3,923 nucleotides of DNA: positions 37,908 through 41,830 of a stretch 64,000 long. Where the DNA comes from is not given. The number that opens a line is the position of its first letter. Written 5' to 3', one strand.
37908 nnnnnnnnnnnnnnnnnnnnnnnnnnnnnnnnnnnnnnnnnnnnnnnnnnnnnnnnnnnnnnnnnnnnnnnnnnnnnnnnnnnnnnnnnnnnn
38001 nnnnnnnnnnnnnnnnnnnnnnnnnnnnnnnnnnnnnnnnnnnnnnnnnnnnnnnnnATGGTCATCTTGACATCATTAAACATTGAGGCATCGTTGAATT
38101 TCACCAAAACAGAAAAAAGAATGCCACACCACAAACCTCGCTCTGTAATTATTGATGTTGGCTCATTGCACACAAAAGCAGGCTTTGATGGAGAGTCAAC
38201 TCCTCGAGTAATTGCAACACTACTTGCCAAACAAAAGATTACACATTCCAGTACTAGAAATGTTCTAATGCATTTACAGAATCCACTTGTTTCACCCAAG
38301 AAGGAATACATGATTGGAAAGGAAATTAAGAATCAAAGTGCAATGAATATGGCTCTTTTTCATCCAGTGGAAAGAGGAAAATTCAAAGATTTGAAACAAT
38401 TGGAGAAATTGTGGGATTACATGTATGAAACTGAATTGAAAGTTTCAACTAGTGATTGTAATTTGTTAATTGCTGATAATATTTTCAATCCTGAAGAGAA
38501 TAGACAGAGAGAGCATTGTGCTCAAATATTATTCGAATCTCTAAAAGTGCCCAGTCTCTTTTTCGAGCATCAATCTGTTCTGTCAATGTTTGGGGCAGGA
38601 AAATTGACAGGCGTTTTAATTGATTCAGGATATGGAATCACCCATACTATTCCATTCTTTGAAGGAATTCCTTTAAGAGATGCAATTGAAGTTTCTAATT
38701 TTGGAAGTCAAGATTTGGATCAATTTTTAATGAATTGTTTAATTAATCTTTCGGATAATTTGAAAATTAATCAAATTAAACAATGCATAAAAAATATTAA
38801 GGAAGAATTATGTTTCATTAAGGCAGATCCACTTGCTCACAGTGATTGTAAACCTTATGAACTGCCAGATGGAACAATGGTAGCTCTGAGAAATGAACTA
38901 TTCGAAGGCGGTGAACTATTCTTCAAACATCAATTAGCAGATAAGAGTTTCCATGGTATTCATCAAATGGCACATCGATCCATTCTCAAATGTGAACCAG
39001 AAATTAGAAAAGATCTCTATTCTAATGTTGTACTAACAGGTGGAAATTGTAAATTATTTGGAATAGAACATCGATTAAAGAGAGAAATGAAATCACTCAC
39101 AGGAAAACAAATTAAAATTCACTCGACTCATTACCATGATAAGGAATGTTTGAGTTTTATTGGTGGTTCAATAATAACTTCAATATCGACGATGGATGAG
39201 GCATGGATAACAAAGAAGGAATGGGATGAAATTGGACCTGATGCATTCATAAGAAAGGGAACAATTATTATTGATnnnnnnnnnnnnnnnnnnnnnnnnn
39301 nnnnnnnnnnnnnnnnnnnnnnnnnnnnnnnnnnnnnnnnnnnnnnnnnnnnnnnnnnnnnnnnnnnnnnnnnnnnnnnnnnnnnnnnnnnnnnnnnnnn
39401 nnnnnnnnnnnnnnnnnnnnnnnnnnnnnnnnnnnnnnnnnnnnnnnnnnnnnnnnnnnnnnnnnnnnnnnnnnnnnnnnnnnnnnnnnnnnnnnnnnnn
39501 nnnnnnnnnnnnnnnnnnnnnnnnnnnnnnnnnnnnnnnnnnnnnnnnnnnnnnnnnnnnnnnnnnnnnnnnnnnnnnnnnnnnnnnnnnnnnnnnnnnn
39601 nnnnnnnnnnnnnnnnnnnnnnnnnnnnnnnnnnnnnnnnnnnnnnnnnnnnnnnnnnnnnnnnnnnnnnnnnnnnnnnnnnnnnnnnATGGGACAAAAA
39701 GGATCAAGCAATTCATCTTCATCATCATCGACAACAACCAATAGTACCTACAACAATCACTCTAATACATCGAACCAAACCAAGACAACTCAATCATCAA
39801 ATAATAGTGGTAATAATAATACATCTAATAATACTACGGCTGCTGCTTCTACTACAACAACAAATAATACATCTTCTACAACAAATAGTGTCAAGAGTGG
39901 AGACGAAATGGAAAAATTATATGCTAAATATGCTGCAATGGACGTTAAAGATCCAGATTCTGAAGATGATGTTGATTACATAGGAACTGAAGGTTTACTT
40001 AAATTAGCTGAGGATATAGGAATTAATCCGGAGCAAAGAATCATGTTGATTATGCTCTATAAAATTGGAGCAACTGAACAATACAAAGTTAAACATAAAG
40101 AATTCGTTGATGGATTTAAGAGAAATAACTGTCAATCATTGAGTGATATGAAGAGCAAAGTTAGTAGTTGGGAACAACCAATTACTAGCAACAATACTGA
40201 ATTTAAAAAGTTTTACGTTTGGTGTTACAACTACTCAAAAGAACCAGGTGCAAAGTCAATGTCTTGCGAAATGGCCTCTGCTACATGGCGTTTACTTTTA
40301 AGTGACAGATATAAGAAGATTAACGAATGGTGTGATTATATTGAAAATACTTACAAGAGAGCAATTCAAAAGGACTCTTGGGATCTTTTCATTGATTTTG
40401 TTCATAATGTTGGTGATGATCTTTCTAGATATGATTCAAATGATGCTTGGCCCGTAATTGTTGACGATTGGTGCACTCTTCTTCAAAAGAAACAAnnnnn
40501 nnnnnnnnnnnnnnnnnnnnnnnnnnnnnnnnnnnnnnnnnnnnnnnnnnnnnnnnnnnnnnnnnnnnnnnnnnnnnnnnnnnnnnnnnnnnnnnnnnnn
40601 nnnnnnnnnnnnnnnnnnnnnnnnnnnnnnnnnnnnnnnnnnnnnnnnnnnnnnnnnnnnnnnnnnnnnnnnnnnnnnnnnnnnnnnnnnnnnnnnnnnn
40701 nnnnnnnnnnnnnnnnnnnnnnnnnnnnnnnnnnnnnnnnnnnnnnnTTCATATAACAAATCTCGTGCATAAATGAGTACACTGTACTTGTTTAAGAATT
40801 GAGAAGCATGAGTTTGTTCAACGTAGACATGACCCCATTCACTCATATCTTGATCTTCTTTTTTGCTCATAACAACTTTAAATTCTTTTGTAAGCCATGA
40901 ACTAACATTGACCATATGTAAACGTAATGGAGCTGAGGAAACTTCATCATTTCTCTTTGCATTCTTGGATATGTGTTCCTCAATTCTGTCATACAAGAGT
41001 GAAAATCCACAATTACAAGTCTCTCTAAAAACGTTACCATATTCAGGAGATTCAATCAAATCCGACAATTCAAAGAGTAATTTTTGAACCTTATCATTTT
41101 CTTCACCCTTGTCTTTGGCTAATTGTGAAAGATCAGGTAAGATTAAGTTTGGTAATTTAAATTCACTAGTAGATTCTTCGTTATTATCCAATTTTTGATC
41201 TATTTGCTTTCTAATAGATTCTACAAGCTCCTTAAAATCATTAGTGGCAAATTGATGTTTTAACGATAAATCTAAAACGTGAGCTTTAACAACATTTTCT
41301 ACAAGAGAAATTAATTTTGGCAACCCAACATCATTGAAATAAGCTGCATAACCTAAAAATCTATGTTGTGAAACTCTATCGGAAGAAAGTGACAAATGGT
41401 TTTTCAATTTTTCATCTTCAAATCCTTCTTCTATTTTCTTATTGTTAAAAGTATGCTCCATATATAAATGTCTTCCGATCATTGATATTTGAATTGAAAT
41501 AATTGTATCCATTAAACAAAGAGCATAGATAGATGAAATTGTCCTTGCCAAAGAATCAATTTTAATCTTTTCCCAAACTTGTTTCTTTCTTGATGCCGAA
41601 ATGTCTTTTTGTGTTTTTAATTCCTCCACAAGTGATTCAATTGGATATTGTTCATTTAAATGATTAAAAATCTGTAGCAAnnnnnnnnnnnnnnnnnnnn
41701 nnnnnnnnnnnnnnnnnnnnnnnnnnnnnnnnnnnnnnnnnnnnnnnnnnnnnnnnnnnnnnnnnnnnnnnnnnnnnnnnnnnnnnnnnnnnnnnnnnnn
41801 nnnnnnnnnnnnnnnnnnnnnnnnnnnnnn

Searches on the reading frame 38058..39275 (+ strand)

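Call 3: search_protein_families(library=pfam, proteins=[window:38058-39275:+], max_evalue=1)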
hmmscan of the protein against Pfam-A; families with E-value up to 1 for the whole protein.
window:38058-39275:+ (406 aa): 3 families
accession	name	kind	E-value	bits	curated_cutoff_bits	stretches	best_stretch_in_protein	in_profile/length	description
PF00022.25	Actin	-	1.5e-79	267.9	27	1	28-400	5-408/410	Actin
PF06723.19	MreB_Mbl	-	0.0074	15.6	27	1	295-345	247-298/327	MreB/Mbl protein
PF20924.2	RLIP76_Ral-bd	-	0.053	14.1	24.5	1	88-120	3-35/49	RLIP76, Ral binding domain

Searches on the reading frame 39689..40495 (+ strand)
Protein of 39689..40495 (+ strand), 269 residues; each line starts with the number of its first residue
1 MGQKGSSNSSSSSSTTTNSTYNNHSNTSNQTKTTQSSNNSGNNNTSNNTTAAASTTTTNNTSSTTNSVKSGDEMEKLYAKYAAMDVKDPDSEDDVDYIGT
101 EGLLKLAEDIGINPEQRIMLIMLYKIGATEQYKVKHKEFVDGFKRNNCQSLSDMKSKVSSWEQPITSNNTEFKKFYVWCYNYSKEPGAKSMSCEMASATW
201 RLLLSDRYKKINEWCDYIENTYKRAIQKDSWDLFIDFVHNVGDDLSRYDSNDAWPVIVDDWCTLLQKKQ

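Call 66: search_protein_families(library=pfam, proteins=[window:39689-40495:+], max_evalue=0.001)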
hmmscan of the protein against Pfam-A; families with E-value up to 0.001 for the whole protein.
window:39689-40495:+ (269 aa): 1 family
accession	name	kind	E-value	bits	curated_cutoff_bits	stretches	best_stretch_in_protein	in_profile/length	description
PF03556.21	Cullin_binding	-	1.8e-29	103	27.9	1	154-262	2-116/118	Cullin binding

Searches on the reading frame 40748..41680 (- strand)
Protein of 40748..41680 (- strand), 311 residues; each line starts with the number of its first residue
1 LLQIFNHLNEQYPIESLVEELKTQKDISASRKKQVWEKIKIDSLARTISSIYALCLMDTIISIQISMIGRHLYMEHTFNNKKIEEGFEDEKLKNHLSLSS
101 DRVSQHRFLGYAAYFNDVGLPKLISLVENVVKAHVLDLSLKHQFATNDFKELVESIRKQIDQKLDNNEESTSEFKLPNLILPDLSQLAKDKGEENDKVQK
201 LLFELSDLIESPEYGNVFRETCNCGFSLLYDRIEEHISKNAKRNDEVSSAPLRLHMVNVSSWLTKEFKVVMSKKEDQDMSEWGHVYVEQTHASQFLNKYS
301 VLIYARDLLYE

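Call 66: search_protein_families(library=pfam, proteins=[window:40748-41680:-], max_evalue=0.001)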
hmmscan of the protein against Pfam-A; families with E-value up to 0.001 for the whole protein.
window:40748-41680:- (311 aa): 1 family
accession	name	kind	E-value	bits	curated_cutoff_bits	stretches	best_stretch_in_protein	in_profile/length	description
PF04882.17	Peroxin-3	-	1.3e-30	107.4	27.6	1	21-305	149-457/458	Peroxin-3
